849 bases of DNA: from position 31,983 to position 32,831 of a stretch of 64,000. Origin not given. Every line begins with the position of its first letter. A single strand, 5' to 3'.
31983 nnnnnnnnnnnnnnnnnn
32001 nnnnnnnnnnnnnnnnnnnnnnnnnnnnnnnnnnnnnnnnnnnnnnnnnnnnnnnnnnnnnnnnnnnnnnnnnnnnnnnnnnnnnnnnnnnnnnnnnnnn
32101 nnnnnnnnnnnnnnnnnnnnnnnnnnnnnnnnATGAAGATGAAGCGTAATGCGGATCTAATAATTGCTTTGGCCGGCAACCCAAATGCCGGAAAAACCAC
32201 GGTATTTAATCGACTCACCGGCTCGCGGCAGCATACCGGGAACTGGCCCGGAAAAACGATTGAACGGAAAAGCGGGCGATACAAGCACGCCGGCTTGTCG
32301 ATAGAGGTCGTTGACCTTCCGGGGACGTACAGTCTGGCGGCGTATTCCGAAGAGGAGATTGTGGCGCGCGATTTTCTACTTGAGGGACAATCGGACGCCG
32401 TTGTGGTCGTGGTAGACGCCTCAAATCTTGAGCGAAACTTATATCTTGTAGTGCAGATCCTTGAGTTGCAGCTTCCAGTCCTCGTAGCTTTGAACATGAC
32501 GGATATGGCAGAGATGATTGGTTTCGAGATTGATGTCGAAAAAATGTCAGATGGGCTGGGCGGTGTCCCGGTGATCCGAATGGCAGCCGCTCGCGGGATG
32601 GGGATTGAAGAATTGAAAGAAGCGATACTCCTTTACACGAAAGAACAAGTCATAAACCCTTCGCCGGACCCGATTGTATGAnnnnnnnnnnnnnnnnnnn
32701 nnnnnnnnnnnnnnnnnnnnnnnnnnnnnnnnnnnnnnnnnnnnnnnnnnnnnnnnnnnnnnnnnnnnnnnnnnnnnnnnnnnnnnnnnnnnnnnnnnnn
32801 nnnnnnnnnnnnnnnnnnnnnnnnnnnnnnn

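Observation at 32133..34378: FeoB split into separate G-domain and membrane ORFs, twice and at different positions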

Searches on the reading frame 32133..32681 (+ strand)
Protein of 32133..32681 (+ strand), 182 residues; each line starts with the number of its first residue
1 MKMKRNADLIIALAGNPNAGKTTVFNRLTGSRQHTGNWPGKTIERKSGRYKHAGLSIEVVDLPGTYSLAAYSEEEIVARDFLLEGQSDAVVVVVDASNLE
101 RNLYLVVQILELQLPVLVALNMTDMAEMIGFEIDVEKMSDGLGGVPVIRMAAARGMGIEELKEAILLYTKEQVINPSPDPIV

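Call 3: search_protein_families(library=pfam, proteins=[window:32133-32681:+], max_evalue=0.01)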
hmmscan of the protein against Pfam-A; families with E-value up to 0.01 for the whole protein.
window:32133-32681:+ (182 aa): 9 families
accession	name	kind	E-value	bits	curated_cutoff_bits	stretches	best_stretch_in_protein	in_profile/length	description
PF02421.24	FeoB_N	-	2.6e-63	212.7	27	1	11-165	3-156/156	Ferrous iron transport protein B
PF01926.29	MMR_HSR1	-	6.8e-22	78.2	21.9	1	11-121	2-112/113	50S ribosome-binding GTPase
PF00009.33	GTP_EFTU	-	3.9e-09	36.8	26.5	1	37-169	51-186/188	Elongation factor Tu GTP binding domain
PF09439.16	SRPRB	-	4e-06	26.8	25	1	10-107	5-93/178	Signal recognition particle receptor beta subunit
PF00025.27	Arf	-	0.00012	22.1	22.3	1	6-108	12-109/174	ADP-ribosylation factor family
PF03193.22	RsgA_GTPase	-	0.00028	21.2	30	0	9-63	107-157/174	RsgA GTPase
PF00350.29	Dynamin_N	-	0.00061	20.3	27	0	11-33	1-24/168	Dynamin family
PF04548.22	AIG1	-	0.0012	18.6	27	1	11-102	3-99/212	AIG1 family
PF03029.23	ATP_bind_1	-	0.0064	16.7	27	0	59-138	95-179/240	Conserved hypothetical ATP binding protein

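Call 9: find_homologous_proteins(query=window:32133-32681:+, max_evalue=1e-10)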
Query window:32133-32681:+ (182 aa): 7946 proteins with E <= 1e-10 among 8000 candidates; the best 120 are listed.
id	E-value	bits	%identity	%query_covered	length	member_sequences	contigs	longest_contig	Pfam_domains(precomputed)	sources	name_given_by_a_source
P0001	7.4e-110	383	100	99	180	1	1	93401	PF01926.30,PF09439.17,PF02421.25,PF00009.34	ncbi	ncbi:MAG: FeoB small GTPase domain-containing protein [Anaerolineales bacterium]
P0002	6.5e-97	340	88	100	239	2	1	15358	PF01926.30,PF02421.25,PF00009.34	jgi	-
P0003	7.6e-95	334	85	100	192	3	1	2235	PF01926.30,PF09439.17,PF02421.25,PF00009.34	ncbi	-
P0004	1.2e-94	333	86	100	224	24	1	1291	PF01926.30,PF09439.17,PF02421.25,PF00009.34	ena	-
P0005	1.4e-94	333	86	100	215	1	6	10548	PF01926.30,PF02421.25,PF00009.34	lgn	-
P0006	1.6e-94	333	85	99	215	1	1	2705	PF01926.30,PF09439.17,PF02421.25,PF00009.34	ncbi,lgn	-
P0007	1.9e-94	332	85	99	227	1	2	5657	PF01926.30,PF09439.17,PF02421.25,PF00009.34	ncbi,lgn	-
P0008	1.9e-94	332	87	100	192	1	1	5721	PF01926.30,PF02421.25,PF00009.34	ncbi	ncbi:MAG: FeoB small GTPase domain-containing protein [Anaerolineales bacterium]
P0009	1.9e-94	332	85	99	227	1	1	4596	PF01926.30,PF09439.17,PF02421.25,PF00009.34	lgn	-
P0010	3.1e-94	332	85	99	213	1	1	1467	PF01926.30,PF09439.17,PF02421.25,PF00009.34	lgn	-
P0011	4.2e-94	331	85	99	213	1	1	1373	PF01926.30,PF09439.17,PF02421.25,PF00009.34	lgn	-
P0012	5.6e-94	331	86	100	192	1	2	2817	PF01926.30,PF09439.17,PF02421.25,PF00009.34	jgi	jgi:ferrous iron transport protein B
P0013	6.0e-94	331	87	99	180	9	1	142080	PF01926.30,PF02421.25,PF00009.34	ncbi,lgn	-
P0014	8.3e-94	330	86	100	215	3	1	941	PF01926.30,PF02421.25,PF00009.34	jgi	jgi:ferrous iron transport protein B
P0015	8.4e-94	330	85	100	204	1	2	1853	PF01926.30,PF02421.25,PF00009.34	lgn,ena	-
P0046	5.5e-89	315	82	100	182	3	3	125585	PF01926.30,PF02421.25,PF00009.34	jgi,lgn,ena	-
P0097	9.6e-62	226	66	85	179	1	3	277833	PF01926.30,PF09439.17,PF02421.25,PF00009.34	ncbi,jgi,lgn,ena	ncbi:MAG: FeoB small GTPase domain-containing protein [Chloroflexota bacterium]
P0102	1.8e-61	225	62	90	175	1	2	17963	PF01926.30,PF09439.17,PF02421.25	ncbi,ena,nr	ncbi:MAG: iron transporter FeoB [Dehalococcoidia bacterium SM23_28_2]|nr:MAG: iron transporter FeoB 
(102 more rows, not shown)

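Call 17: find_encoding_contigs(protein=P0097, flank=5000, max_places=3)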
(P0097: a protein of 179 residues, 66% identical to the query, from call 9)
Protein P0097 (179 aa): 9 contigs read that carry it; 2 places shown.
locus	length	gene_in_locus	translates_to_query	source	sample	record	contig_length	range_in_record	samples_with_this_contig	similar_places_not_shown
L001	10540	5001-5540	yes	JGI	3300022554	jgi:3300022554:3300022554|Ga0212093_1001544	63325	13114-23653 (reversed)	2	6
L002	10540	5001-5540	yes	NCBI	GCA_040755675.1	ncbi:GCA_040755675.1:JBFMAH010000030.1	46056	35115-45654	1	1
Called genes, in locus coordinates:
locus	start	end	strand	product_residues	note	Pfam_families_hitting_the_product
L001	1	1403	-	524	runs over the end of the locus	PF00528:BPD_transp_1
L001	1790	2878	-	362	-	PF13531:SBP_bac_11, PF01547:SBP_bac_1, PF13416:SBP_bac_8, PF13343:SBP_bac_6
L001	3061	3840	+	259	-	PF01325:Fe_dep_repress, PF02742:Fe_dep_repr_C, PF04023:FeoA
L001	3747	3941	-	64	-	-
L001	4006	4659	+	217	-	PF01325:Fe_dep_repress, PF02742:Fe_dep_repr_C, PF04023:FeoA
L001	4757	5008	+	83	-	PF04023:FeoA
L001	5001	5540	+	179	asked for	PF00009:GTP_EFTU (weak), PF01926:MMR_HSR1, PF02421:FeoB_N, PF09439:SRPRB (faint)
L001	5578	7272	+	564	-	PF17910:FeoB_Cyto, PF07670:Gate, PF07664:FeoB_C, PF07670:Gate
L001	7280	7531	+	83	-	PF09012:FeoC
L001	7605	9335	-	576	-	PF02463:SMC_N, PF13476:AAA_23, PF13555:AAA_29 (faint)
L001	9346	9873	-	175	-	-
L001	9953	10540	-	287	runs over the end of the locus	PF01513:NAD_kinase, PF20143:NAD_kinase_C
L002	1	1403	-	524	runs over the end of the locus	PF00528:BPD_transp_1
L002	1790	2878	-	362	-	PF13531:SBP_bac_11, PF01547:SBP_bac_1, PF13416:SBP_bac_8, PF13343:SBP_bac_6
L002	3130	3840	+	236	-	PF01325:Fe_dep_repress, PF02742:Fe_dep_repr_C, PF04023:FeoA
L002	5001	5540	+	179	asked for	PF00009:GTP_EFTU (weak), PF01926:MMR_HSR1, PF02421:FeoB_N, PF09439:SRPRB (faint)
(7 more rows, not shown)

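Call 18: find_encoding_contigs(protein=P0102, flank=5000, max_places=3)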
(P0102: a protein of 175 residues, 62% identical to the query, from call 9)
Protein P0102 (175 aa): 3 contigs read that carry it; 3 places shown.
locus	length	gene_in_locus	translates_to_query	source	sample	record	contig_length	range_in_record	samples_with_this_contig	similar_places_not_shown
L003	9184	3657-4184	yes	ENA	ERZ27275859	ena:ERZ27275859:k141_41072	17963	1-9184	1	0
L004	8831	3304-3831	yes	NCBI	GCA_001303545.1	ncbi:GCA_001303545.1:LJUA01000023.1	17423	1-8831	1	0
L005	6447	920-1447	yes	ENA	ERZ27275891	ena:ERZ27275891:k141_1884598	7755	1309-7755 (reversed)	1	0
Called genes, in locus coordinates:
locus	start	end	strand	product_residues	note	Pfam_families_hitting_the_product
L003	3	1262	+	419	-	?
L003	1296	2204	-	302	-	PF00583:Acetyltransf_1, PF13508:Acetyltransf_7, PF08445:FR47 (faint), PF18014:Acetyltransf_18 (weak)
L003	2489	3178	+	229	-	PF01325:Fe_dep_repress, PF01978:TrmB (faint), PF01047:MarR (weak), PF02742:Fe_dep_repr_C, PF04023:FeoA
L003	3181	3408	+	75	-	PF04023:FeoA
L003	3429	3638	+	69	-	PF04023:FeoA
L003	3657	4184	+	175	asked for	PF01926:MMR_HSR1, PF02421:FeoB_N, PF09439:SRPRB (weak)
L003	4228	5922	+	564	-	PF17910:FeoB_Cyto, PF07670:Gate, PF07664:FeoB_C, PF07670:Gate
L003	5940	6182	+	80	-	PF09012:FeoC, PF09339:HTH_IclR (weak)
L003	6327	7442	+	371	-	PF12704:MacB_PCD, PF02687:FtsX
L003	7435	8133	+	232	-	PF02463:SMC_N (faint), PF13191:AAA_16 (weak), PF00005:ABC_tran, PF13304:AAA_21 (faint)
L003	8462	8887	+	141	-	PF27226:AF_1845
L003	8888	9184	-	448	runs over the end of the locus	PF03448:MgtE_N, PF00571:CBS, PF01769:MgtE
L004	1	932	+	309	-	PF00501:AMP-binding, PF13193:AMP-binding_C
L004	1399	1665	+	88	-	-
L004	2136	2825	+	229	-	PF01325:Fe_dep_repress, PF01978:TrmB (faint), PF01047:MarR (weak), PF02742:Fe_dep_repr_C, PF04023:FeoA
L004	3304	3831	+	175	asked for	PF01926:MMR_HSR1, PF02421:FeoB_N, PF09439:SRPRB (weak)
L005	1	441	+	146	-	?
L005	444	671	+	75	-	PF04023:FeoA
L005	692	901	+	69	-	PF04023:FeoA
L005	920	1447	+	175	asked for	PF01926:MMR_HSR1, PF02421:FeoB_N, PF09439:SRPRB (weak)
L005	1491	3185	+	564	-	PF17910:FeoB_Cyto, PF07670:Gate, PF07664:FeoB_C, PF07670:Gate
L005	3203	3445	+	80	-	PF09012:FeoC, PF09339:HTH_IclR (weak)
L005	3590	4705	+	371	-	PF12704:MacB_PCD, PF02687:FtsX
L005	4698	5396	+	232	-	PF02463:SMC_N (faint), PF13191:AAA_16 (weak), PF00005:ABC_tran, PF13304:AAA_21 (faint)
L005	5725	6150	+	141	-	PF27226:AF_1845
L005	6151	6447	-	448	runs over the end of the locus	PF03448:MgtE_N, PF00571:CBS, PF01769:MgtE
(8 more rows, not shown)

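Call 32: find_related_loci(query=A1, collection=genome_contigs, flank=4000)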
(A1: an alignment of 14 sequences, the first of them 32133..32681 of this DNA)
Query A1 (182 aa) in genome_contigs; peptide patterns used: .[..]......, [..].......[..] (x = any residue, [..] = any of these).
600 stretches matched a pattern (row limit reached: there are more); 595 encode a relative of the query (tblastn E <= 1e-3); the best 80 are kept; 80 distinct loci.
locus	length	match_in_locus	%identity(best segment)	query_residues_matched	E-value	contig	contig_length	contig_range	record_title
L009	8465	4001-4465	65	7-161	1e-63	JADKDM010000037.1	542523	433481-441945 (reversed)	MAG: Candidatus Villigracilis propinquus isolate OdNW_BATAC.378 tig00896775-10-5435630, whole genome shotgun sequence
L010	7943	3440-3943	56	3-171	4e-63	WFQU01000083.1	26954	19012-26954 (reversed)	MAG: Anaerolineae bacterium isolate S014_14_esom k151_229877, whole genome shotgun sequence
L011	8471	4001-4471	62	5-161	8e-63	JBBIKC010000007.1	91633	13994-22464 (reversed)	MAG: Chloroflexota bacterium isolate BR2S70218_bin_177 NODE_111_length_91633_cov_10.142370, whole genome shotgun sequenc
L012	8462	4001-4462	60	8-161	1e-60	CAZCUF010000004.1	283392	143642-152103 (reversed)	MAG TPA_asm: uncultured Anaerolineaceae bacterium isolate SRP263991_co5_211 genome assembly, contig: NODE_39_length_2833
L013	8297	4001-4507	56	10-178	4e-60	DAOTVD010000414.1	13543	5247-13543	MAG TPA_asm: Anaerolineae bacterium isolate F7_116 k211_407954, whole genome shotgun sequence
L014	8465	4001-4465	59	11-165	1e-59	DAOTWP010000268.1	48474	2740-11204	MAG TPA_asm: Anaerolineae bacterium isolate H14_151 k109_397300, whole genome shotgun sequence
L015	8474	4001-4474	61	8-166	1e-59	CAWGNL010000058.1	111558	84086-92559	MAG: uncultured bacterium isolate MFD01112.bin.2.36 genome assembly, contig: contig_18434, whole genome shotgun sequence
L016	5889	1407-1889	57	5-166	4e-59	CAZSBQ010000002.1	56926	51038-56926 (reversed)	MAG TPA_asm: uncultured Victivallales bacterium isolate SRP332253_co1_127 genome assembly, contig: NODE_570_length_56926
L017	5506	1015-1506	55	1-166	7e-59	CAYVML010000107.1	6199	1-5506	MAG TPA_asm: uncultured Dehalococcoidales bacterium isolate SRP214966_co5_15 genome assembly, contig: NODE_14179_length_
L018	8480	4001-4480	62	7-166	6e-59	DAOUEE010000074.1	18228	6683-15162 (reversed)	MAG TPA_asm: Anaerolineales bacterium isolate N4_180 k133_3218977, whole genome shotgun sequence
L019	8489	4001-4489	56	4-166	9e-59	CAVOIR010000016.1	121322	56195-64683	MAG: uncultured Chloroflexia bacterium isolate MFD10007.bin.2.47 genome assembly, contig: contig_80544, whole genome sho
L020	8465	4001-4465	59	11-165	6e-58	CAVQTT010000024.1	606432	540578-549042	MAG: uncultured Chloroflexia bacterium isolate MFD09964.bin.2.132 genome assembly, contig: contig_8944, whole genome sho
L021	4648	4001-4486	56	9-170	1e-57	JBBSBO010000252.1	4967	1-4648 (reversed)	MAG: Caldilineales bacterium isolate La6_metabat2.149 La6_metabat2.149_K_2331557_L_4967_cov_10.0000, whole genome shotgu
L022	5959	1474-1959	57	2-163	6e-57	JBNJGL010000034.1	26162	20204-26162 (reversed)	MAG: Bacillota bacterium isolate Y22_45dBSe2.bin.1 NODE_1075_length_26162_cov_20.567433, whole genome shotgun sequence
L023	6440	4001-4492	56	1-166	3e-57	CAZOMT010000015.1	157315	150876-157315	MAG TPA_asm: uncultured Thermodesulfatator sp. isolate binchicken_co219_236 genome assembly, contig: k141_1179904, whole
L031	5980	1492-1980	52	9-172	2e-56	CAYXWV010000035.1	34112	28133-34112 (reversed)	MAG TPA_asm: uncultured Anaerolinea sp. isolate SRP192927_co3_446 genome assembly, contig: NODE_2363_length_34112_cov_37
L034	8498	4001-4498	58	7-172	4e-56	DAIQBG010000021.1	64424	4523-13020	MAG TPA_asm: Anaerolineales bacterium isolate CTOTU27635 NODE_84_length_64424_cov_12.940282, whole genome shotgun sequen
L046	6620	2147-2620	60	9-166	4e-55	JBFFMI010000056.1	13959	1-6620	MAG: Anaerolineales bacterium isolate Mix_mud18.2022.04.43 k141_1579833_length_13959_cov_11.0158, whole genome shotgun s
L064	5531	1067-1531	57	10-165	7e-53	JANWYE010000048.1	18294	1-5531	MAG: Chloroflexus sp. isolate SKYG63 NODE_48_length_18294_cov_42.233848, whole genome shotgun sequence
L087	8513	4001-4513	53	9-181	2e-51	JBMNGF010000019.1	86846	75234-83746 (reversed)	MAG: Syntrophaceticus sp. isolate SBF912LR0HQ0155 contig_6888, whole genome shotgun sequence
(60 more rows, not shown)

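Call 33: search_protein_representatives(protein=window:32133-32681:+)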
Query: 182 residues. Proteins with E-value up to 0.001 (for the whole library): 17066; up to 1e-10: 9812; up to 1e-30: 2796. The best 150 are listed.
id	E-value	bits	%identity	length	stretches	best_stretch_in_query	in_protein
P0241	2.0e-58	213.6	60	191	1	10-171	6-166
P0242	1.7e-57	210.5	64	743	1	9-162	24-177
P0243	4.1e-57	209.3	61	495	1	7-172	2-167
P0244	5.2e-57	209.0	60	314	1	10-175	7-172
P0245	1.8e-56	207.2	62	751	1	6-166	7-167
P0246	5.0e-55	202.5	60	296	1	9-165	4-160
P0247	6.2e-55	202.2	60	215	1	5-163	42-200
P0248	9.2e-54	198.4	58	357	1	10-167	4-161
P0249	1.8e-53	197.5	58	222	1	9-169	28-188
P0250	1.5e-52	194.5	54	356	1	8-172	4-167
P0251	5.7e-52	192.6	54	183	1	6-166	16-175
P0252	9.4e-52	191.9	58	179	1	8-166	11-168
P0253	1.2e-51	191.5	55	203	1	5-170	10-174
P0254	1.6e-51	191.2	55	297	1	9-175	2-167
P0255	1.8e-51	190.9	57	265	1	6-166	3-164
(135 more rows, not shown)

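Call 46: find_encoding_contigs(protein=P0013, flank=10000, max_places=1)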
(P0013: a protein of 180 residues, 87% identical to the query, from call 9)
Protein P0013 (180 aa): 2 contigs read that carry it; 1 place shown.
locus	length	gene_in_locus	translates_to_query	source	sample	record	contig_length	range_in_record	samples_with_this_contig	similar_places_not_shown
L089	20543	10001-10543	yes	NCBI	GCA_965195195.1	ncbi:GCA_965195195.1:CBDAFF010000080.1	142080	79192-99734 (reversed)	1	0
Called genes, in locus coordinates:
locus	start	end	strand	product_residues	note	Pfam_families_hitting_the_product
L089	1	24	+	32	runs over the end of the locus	-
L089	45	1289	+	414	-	PF11376:DUF3179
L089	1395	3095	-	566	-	PF00801:PKD (faint), PF18911:PKD_4 (weak)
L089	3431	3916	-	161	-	PF03773:ArsP_1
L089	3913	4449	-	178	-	PF03773:ArsP_1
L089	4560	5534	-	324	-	PF00266:Aminotran_5, PF01053:Cys_Met_Meta_PP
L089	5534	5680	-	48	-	-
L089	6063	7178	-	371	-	PF23473:LysM3_LYK4_5 (faint), PF01476:LysM, PF01551:Peptidase_M23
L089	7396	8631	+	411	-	PF01551:Peptidase_M23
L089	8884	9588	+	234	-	PF01325:Fe_dep_repress, PF12802:MarR_2 (weak), PF02742:Fe_dep_repr_C, PF04023:FeoA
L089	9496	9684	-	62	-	-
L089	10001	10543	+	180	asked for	PF00009:GTP_EFTU (weak), PF01926:MMR_HSR1, PF02421:FeoB_N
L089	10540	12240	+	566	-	PF17910:FeoB_Cyto, PF07670:Gate, PF07664:FeoB_C, PF07670:Gate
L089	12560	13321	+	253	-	PF03372:Exo_endo_phos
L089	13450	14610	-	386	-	PF16656:Pur_ac_phosph_N, PF12850:Metallophos_2 (faint), PF00149:Metallophos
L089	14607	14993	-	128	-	-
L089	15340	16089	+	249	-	PF02535:Zip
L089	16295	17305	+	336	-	PF02742:Fe_dep_repr_C, PF04023:FeoA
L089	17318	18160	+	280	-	PF03193:RsgA_GTPase (faint), PF00009:GTP_EFTU (faint), PF01926:MMR_HSR1, PF02421:FeoB_N, PF17910:FeoB_Cyto (weak)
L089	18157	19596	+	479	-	PF07670:Gate, PF07664:FeoB_C, PF07670:Gate (weak)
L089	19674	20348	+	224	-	PF01325:Fe_dep_repress, PF02742:Fe_dep_repr_C, PF04023:FeoA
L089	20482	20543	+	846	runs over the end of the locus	PF00270:DEAD, PF00271:Helicase_C, PF22982:WHD_HRQ1, PF01844:HNH (weak), PF09369:MZB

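Call 47: find_encoding_contigs(protein=P0046, flank=10000, max_places=1)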
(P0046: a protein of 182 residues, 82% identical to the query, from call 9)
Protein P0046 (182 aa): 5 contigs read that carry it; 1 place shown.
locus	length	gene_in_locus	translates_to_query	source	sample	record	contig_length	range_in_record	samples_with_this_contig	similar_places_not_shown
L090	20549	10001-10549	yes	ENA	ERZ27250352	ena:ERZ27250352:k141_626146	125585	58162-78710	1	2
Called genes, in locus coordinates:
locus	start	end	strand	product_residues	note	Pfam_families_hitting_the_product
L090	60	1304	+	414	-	PF11376:DUF3179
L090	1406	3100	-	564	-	PF18911:PKD_4 (weak), PF00801:PKD (weak)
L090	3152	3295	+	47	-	-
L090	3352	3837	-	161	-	PF03773:ArsP_1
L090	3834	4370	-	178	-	PF03773:ArsP_1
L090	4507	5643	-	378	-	PF00266:Aminotran_5, PF00155:Aminotran_1_2 (faint), PF01053:Cys_Met_Meta_PP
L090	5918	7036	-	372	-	PF23473:LysM3_LYK4_5 (faint), PF01476:LysM, PF01551:Peptidase_M23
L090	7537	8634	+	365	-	PF01551:Peptidase_M23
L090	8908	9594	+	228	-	PF01325:Fe_dep_repress, PF12802:MarR_2 (faint), PF02742:Fe_dep_repr_C, PF04023:FeoA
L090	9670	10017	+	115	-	PF04023:FeoA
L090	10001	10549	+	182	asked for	PF00009:GTP_EFTU (weak), PF01926:MMR_HSR1, PF02421:FeoB_N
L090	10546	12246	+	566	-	PF17910:FeoB_Cyto, PF07670:Gate, PF07664:FeoB_C, PF07670:Gate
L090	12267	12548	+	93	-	PF09012:FeoC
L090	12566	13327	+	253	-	PF03372:Exo_endo_phos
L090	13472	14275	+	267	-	PF01978:TrmB, PF11495:TrmB_EBD_N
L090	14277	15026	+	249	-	PF02535:Zip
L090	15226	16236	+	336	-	PF02742:Fe_dep_repr_C, PF04023:FeoA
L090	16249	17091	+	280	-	PF00009:GTP_EFTU (faint), PF01926:MMR_HSR1, PF02421:FeoB_N, PF17910:FeoB_Cyto (weak)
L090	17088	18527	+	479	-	PF07670:Gate, PF07664:FeoB_C, PF07670:Gate (weak)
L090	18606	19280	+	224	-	PF01325:Fe_dep_repress, PF02742:Fe_dep_repr_C, PF04023:FeoA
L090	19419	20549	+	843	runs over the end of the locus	PF00270:DEAD, PF00271:Helicase_C, PF22982:WHD_HRQ1, PF01844:HNH, PF09369:MZB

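Call 60: search_protein_families(library=ncbifam, proteins=[window:32139-32681:+], max_evalue=0.001)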
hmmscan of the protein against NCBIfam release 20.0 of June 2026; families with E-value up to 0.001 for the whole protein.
window:32139-32681:+ (180 aa): 20 families
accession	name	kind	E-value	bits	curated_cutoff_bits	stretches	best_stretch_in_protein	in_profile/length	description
TIGR00437.1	feoB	equivalog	8.1e-64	216.4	315.65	1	13-171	1-158/594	ferrous iron transport protein B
NF007105.0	PRK09554.1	equivalog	4.3e-54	183.9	683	1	6-170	3-170/772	Fe(2+) transporter permease subunit FeoB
TIGR03594.1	GTPase_EngA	equivalog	1.8e-16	60.2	306.7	1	8-170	2-163/432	ribosome biogenesis GTPase Der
TIGR00231.1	small_GTP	domain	1.3e-11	44.5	42.5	1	8-161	5-160/164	GTP-binding protein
NF000908.1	PRK00089.1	equivalog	1.9e-11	43.8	237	1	8-170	5-170/291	GTPase Era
NF002828.0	PRK03003.1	equivalog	1.9e-10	40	631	1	5-165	39-198/477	ribosome biogenesis GTPase Der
NF007071.0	PRK09518.1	equivalog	2e-09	36.5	953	1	4-168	269-432/706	bifunctional cytidylate kinase/GTPase Der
TIGR03598.1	GTPase_YsxC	equivalog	2.2e-08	34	124.45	1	8-163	20-185/186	ribosome biogenesis GTP-binding protein YihA/YsxC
TIGR03918.1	GTP_HydF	equivalog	2.5e-08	33.2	325.55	1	6-170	7-170/392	[FeFe] hydrogenase H-cluster maturation GTPase HydF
NF003255.0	PRK04213.1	equivalog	1.9e-07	30.6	164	1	4-64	7-63/204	GTP-binding protein EngB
TIGR00450.1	mnmE_trmE_thdF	equivalog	3.6e-07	29.6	252.6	1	2-126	205-331/446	tRNA uridine-5-carboxymethylaminomethyl(34) synthesis GTPase MnmE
NF003661.0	PRK05291.1-3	equivalog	4.7e-07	29.5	380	1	7-171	217-374/448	tRNA uridine-5-carboxymethylaminomethyl(34) synthesis GTPase MnmE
TIGR00436.1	era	equivalog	5.7e-07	29.2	116.25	1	8-164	2-160/270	GTPase Era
NF008955.0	PRK12297.1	equivalog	7.7e-07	28.4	406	1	9-169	162-330/429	GTPase ObgE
NF007171.0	PRK09602.1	subfamily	9.3e-07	28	387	1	7-46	3-42/397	YchF-related putative GTPase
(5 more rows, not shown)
